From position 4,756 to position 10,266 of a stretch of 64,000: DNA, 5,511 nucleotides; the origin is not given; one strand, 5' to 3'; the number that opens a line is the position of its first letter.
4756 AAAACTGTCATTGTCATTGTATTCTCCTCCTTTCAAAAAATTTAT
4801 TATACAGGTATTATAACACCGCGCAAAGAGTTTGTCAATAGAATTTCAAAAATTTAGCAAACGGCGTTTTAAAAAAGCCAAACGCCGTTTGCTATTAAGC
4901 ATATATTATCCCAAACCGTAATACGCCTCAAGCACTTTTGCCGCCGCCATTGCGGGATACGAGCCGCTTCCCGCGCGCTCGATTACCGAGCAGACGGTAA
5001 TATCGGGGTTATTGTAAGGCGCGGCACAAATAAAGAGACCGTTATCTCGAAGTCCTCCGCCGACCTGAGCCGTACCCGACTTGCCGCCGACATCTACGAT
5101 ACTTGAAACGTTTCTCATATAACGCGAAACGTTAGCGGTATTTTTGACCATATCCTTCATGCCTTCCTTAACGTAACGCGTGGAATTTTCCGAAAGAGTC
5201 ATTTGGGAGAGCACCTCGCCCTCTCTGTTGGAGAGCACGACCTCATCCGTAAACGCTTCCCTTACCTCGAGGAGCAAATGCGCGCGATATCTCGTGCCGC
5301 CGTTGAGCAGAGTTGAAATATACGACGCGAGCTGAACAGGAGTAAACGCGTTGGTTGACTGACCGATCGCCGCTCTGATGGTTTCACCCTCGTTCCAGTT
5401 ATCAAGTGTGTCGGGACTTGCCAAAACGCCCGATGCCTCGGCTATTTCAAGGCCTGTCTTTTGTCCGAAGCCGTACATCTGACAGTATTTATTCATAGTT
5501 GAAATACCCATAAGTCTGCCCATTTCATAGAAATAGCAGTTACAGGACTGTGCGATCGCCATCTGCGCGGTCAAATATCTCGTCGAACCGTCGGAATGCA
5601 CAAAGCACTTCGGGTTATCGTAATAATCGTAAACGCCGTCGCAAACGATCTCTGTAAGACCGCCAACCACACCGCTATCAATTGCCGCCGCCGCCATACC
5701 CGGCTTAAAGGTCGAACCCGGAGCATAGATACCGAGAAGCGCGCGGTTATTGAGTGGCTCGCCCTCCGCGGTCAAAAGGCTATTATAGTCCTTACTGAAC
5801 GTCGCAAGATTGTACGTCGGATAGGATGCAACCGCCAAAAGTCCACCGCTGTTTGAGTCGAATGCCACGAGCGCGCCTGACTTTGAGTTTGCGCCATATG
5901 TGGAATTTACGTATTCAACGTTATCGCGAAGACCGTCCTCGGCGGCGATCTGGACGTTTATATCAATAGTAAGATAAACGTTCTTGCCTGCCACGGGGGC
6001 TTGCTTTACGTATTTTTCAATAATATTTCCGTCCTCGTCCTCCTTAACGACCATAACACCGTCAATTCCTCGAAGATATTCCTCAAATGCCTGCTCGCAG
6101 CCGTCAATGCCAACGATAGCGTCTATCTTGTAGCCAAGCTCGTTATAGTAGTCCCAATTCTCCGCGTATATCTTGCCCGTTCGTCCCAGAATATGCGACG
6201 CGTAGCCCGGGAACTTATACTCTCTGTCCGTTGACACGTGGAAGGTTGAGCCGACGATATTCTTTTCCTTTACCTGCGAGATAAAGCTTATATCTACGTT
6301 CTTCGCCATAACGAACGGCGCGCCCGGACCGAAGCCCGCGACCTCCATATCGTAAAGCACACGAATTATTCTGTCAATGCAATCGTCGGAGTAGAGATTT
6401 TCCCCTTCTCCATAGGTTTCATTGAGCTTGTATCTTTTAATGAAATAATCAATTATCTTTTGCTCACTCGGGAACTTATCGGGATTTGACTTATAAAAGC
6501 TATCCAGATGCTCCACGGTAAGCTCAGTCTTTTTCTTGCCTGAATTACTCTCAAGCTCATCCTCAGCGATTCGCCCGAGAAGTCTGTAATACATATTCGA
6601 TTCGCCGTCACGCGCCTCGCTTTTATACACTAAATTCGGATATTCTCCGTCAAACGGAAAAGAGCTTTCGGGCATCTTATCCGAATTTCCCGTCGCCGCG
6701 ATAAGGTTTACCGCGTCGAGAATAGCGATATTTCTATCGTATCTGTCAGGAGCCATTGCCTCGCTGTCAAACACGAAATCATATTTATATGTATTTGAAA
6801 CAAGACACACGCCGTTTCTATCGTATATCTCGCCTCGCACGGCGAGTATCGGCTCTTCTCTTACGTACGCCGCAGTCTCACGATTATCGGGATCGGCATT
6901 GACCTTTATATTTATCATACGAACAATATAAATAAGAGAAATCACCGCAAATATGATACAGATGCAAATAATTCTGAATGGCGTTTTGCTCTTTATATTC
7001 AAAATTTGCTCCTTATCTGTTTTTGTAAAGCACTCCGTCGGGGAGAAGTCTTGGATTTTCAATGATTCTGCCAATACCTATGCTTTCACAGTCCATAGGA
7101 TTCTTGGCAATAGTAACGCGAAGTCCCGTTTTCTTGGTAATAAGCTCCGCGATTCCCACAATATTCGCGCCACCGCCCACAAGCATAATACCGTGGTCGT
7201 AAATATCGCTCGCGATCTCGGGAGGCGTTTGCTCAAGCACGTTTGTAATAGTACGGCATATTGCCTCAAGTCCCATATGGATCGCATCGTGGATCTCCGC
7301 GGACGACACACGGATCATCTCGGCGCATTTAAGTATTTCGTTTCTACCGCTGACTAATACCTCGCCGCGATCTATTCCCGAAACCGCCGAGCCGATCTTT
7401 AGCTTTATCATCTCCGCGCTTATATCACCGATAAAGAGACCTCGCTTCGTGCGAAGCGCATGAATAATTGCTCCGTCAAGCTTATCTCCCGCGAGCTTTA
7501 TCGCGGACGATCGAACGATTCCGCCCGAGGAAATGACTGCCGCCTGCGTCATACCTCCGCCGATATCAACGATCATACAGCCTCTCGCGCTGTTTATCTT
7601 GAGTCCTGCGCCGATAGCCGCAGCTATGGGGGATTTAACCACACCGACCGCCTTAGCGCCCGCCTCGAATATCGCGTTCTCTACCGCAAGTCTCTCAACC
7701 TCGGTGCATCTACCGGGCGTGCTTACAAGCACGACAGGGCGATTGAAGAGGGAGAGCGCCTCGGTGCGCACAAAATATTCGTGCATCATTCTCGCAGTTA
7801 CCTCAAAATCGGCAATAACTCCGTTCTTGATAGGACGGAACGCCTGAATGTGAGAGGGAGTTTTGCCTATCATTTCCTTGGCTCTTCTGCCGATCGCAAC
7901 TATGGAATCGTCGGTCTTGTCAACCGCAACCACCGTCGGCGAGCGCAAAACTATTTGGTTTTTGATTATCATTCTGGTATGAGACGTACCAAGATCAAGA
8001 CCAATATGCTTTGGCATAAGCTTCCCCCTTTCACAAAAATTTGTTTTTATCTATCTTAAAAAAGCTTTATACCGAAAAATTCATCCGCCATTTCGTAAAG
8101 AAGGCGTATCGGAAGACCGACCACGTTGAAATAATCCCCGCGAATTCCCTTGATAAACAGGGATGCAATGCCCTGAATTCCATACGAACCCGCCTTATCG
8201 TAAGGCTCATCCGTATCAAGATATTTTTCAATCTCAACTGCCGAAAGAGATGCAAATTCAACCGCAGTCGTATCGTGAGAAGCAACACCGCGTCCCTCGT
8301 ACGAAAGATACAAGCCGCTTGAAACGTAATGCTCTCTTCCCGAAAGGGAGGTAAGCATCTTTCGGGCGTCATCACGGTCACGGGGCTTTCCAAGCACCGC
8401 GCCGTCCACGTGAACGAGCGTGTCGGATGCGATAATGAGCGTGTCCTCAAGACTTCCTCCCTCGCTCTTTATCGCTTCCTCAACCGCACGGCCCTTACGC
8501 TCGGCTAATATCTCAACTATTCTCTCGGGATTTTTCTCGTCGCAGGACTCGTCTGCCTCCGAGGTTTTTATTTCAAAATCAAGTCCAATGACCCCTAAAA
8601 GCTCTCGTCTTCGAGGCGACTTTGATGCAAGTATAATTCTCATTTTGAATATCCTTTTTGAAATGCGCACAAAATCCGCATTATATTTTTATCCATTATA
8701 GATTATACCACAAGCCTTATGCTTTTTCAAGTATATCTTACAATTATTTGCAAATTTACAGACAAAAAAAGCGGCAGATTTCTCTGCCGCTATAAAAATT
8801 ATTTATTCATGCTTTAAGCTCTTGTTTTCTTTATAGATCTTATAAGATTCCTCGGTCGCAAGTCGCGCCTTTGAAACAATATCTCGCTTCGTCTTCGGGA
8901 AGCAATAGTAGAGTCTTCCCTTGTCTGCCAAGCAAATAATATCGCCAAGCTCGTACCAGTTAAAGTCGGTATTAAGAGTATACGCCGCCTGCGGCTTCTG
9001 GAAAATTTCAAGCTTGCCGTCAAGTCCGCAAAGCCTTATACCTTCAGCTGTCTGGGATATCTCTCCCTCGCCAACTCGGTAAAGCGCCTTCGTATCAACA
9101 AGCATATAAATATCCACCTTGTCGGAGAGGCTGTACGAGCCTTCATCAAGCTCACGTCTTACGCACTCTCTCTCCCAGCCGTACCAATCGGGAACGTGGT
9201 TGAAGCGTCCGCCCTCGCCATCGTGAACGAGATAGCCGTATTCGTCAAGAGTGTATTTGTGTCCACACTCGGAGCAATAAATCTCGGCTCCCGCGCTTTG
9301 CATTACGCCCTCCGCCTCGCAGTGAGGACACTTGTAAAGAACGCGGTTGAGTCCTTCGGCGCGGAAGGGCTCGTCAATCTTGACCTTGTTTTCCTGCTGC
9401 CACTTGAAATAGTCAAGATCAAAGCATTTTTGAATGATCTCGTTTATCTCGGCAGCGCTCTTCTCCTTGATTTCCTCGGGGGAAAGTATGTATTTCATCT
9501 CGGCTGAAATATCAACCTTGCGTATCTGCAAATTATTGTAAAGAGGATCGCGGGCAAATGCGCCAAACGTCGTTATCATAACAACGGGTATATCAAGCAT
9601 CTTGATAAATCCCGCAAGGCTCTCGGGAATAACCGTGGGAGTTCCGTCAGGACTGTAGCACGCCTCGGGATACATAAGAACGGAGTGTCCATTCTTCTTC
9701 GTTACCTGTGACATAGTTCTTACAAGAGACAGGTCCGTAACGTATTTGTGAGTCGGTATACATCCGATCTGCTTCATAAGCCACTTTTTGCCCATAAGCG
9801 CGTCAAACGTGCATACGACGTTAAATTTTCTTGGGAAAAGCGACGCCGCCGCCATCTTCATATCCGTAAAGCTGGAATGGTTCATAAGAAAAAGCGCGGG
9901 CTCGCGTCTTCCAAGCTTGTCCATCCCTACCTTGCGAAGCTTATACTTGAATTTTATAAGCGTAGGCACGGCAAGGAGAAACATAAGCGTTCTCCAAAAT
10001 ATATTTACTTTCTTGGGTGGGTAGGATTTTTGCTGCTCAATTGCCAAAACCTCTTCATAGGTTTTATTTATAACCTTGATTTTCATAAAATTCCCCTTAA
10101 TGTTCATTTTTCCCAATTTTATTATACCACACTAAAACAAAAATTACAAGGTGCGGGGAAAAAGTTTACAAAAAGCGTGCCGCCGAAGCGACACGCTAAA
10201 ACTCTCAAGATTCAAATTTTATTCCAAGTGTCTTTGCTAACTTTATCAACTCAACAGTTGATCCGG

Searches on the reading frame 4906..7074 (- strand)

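Call 73: search_protein_families(library=pfam, proteins=[window:4906-7074:-], max_evalue=0.00001)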
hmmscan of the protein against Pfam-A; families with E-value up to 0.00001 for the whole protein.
window:4906-7074:- (722 aa): 2 families
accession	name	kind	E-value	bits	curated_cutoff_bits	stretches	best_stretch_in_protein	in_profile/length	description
PF00905.27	Transpeptidase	-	4.9e-48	164.3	22.1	1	400-714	1-297/299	Penicillin binding protein transpeptidase domain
PF03717.20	PBP_dimer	-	1.3e-28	101.1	24.4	1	76-354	2-178/180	Penicillin-binding Protein dimerisation domain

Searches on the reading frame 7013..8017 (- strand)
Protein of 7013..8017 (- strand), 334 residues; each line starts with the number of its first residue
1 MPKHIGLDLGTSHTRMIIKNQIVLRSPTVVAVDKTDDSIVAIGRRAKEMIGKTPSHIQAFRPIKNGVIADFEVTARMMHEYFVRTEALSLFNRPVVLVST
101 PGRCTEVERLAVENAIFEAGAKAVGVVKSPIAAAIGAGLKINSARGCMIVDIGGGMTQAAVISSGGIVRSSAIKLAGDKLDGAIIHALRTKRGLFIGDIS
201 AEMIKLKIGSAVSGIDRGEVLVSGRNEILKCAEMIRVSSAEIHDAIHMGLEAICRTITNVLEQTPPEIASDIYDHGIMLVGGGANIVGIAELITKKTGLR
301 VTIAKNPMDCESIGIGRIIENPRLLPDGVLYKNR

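Call 73: search_protein_families(library=pfam, proteins=[window:7013-8017:-], max_evalue=0.00001)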
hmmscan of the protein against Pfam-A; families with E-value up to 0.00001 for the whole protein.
window:7013-8017:- (334 aa): 4 families
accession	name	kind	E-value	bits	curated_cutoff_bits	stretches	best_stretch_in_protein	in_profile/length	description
PF06723.19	MreB_Mbl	-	2.3e-101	339.3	27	1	3-322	2-322/327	MreB/Mbl protein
PF00022.25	Actin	-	1.8e-11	43.7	27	1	27-191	31-190/410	Actin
PF14450.12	FtsA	-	2.6e-10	41.2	31.8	1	149-306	2-112/127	Cell division protein FtsA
PF00012.26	HSP70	-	4.3e-07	29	20.6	1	96-298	136-351/599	Hsp70 protein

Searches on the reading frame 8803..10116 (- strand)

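Call 73: search_protein_families(library=pfam, proteins=[window:8803-10116:-], max_evalue=0.00001)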
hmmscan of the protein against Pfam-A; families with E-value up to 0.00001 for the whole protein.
window:8803-10116:- (437 aa): 1 family
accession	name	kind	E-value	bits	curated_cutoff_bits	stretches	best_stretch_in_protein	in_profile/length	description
PF01553.26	Acyltransferase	-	5.6e-07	29.9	23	1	61-159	3-107/132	Acyltransferase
